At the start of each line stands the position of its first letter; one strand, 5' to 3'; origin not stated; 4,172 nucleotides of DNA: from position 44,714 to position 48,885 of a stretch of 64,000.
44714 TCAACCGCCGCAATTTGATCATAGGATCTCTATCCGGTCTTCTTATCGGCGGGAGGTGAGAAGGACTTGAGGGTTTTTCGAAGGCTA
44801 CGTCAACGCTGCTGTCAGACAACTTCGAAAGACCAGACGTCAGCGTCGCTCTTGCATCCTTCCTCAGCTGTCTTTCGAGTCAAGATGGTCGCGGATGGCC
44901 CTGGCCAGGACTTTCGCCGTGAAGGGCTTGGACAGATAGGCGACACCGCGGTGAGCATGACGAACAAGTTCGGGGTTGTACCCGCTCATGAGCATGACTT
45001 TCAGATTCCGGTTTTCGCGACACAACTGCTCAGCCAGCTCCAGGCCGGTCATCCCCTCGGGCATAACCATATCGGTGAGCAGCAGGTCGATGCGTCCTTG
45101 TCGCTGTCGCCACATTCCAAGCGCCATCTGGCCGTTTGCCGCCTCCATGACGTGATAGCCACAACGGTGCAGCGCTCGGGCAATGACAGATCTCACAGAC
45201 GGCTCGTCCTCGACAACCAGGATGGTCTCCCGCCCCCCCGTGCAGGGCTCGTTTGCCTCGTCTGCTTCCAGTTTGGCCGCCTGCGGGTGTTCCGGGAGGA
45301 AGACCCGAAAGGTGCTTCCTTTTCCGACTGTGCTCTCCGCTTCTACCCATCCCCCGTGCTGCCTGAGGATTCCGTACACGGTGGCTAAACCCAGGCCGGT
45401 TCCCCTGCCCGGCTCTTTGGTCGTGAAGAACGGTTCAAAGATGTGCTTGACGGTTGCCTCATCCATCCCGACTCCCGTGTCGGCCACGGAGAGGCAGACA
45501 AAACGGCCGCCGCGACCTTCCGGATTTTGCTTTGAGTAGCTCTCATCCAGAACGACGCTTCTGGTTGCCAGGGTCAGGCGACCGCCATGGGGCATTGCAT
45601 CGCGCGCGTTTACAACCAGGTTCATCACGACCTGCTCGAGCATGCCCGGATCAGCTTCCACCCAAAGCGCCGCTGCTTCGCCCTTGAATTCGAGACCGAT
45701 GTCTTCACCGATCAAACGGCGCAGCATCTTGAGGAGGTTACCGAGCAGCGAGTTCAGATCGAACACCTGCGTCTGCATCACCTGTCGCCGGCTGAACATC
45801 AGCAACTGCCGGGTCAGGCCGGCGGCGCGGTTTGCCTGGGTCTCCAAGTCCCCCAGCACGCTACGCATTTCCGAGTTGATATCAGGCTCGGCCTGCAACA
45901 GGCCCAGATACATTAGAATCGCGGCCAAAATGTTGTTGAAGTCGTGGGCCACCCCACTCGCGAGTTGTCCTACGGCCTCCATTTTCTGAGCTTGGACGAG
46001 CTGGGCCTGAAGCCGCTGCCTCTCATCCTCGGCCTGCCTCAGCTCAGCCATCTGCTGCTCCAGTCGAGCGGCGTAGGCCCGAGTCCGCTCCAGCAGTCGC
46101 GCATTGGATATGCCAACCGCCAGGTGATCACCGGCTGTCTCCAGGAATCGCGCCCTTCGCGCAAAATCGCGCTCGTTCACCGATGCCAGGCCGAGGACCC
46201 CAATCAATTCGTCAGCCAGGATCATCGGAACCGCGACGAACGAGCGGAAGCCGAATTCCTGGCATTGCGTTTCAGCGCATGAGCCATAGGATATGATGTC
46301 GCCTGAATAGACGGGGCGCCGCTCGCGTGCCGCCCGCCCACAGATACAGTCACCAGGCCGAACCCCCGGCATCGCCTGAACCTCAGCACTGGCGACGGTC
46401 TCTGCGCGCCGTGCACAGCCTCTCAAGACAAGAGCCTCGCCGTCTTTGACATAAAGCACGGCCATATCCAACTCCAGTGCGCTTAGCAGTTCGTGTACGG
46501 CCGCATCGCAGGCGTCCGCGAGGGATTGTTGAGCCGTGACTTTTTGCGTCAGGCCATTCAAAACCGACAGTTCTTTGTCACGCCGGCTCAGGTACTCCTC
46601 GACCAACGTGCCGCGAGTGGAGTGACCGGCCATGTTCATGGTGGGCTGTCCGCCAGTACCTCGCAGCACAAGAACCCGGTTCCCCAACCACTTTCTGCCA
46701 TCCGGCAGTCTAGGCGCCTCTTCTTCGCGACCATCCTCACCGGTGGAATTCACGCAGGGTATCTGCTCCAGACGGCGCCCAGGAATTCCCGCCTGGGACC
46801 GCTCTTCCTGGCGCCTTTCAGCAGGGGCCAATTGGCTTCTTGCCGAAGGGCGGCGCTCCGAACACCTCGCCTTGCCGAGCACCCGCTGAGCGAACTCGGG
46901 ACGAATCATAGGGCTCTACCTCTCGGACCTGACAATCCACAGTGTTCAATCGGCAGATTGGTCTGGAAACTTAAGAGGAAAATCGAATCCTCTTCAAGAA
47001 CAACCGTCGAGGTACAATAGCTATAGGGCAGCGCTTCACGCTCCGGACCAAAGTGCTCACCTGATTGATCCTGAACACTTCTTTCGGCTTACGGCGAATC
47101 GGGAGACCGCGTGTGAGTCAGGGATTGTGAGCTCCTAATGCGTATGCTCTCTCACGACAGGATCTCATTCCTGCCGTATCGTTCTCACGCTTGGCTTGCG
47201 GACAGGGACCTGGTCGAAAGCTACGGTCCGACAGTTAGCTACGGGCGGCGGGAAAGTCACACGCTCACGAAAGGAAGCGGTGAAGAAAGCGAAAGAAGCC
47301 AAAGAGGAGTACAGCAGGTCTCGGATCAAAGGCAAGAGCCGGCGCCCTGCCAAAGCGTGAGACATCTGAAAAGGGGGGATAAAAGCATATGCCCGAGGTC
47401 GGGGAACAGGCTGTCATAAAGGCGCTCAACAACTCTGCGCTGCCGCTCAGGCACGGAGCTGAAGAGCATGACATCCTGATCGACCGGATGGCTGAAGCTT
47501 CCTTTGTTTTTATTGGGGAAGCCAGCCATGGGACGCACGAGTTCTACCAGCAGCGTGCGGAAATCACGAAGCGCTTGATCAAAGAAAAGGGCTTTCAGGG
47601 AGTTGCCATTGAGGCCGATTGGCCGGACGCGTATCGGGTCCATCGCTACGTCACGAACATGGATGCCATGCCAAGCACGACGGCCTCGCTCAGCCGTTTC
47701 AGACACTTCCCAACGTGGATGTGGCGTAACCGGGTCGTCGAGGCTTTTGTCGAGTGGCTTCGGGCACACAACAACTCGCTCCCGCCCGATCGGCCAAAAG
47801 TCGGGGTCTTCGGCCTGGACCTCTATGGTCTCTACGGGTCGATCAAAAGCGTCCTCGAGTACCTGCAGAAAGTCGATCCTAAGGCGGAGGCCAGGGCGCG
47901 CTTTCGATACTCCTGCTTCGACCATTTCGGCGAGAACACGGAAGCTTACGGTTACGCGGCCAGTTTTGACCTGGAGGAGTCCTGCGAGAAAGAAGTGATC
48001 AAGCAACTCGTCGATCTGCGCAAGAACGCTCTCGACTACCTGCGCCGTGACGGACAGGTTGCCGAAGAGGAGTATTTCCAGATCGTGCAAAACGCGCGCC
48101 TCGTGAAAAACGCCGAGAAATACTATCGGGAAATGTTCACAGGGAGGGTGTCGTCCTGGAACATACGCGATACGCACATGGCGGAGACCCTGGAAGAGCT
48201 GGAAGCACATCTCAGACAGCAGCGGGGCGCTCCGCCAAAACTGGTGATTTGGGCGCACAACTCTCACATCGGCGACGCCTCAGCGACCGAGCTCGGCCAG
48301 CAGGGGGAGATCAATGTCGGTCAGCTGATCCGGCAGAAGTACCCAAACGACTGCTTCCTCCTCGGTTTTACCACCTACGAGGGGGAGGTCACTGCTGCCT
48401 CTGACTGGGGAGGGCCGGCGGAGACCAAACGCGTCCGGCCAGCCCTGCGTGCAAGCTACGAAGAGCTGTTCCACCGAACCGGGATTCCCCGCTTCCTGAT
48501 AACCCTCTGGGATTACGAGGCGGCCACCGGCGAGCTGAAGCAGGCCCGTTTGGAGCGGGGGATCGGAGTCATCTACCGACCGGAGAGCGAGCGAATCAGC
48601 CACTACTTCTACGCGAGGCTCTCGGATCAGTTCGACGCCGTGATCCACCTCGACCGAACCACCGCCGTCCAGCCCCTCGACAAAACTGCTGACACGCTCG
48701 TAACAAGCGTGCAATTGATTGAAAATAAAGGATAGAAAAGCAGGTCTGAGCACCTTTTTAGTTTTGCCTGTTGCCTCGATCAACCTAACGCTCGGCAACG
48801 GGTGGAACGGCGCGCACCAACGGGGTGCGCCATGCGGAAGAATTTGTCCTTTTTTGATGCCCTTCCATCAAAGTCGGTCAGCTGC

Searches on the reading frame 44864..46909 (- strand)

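Call 5: search_protein_families(library=pfam, proteins=[window:44864-46909:-])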
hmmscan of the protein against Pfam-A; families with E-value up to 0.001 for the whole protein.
window:44864-46909:- (681 aa): 6 families
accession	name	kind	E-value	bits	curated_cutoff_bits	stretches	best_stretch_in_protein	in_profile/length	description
PF02518.31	HATPase_c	-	1.3e-22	80.8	26.4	1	420-541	2-110/111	Histidine kinase-, DNA gyrase B-, and HSP90-like ATPase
PF00072.30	Response_reg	-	7.4e-20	71.6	30.2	1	563-672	1-110/111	Response regulator receiver domain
PF13185.12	GAF_2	-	1.9e-17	64.2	28.6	1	128-267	2-135/136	GAF domain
PF01590.32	GAF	-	9.3e-13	49.3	22.4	1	130-266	2-132/133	GAF domain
PF00512.31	HisKA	-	7.9e-10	39.1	26.9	1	313-376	2-64/66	His Kinase A (phospho-acceptor) domain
PF13492.12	GAF_3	-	1.2e-08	35.8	27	1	130-269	2-129/129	GAF domain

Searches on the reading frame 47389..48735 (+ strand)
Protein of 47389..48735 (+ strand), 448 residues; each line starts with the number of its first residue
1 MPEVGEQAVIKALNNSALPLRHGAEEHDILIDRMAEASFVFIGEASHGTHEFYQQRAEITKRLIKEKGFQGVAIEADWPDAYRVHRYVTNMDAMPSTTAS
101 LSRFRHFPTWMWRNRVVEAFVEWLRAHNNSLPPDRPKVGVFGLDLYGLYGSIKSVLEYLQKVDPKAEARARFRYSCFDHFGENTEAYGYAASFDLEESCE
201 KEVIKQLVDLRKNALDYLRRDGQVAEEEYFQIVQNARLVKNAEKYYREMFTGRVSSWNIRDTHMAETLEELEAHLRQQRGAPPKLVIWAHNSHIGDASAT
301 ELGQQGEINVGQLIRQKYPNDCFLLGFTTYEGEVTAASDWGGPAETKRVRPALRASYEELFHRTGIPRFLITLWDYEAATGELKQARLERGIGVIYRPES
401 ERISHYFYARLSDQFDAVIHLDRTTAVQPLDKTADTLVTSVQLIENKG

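Call 5: search_protein_families(library=pfam, proteins=[window:47389-48735:+])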
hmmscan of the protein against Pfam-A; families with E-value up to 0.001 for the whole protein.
window:47389-48735:+ (448 aa): 1 family
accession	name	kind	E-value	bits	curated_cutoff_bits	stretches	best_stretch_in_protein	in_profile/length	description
PF05139.19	Erythro_esteras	-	1.9e-127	426.3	26.4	1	64-424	1-358/358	Erythromycin esterase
